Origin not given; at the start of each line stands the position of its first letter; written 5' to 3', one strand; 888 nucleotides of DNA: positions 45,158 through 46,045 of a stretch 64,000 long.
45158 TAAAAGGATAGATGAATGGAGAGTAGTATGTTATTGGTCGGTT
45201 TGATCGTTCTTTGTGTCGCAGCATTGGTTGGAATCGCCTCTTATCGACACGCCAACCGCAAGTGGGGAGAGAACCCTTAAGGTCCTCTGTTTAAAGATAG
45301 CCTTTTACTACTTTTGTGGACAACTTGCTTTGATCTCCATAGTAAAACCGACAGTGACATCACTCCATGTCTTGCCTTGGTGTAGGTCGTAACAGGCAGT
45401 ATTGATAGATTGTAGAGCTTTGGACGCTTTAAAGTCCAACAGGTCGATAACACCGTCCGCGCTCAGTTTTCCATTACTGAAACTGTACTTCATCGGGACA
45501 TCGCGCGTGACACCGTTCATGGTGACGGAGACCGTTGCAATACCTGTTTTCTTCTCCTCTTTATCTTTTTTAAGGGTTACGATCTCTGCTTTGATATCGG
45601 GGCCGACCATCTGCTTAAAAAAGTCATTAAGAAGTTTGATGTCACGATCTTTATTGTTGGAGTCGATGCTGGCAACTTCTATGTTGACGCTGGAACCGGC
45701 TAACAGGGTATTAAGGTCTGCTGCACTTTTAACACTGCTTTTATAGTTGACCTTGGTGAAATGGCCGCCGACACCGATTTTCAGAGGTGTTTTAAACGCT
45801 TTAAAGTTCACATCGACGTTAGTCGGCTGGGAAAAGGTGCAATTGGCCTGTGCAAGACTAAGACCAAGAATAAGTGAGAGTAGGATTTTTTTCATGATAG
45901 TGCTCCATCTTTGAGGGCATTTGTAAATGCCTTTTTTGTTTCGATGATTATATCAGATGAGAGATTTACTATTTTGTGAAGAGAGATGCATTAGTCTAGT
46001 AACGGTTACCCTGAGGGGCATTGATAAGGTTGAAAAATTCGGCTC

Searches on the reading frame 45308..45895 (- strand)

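Call 61: search_protein_families(library=pfam, proteins=[window:45308-45895:-], max_evalue=0.00001)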
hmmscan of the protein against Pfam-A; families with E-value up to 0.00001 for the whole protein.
window:45308-45895:- (195 aa): 1 family
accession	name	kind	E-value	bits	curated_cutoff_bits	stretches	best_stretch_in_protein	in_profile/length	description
PF04264.18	YceI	-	1.9e-13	51.5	23.7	1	24-186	5-148/150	YceI-like domain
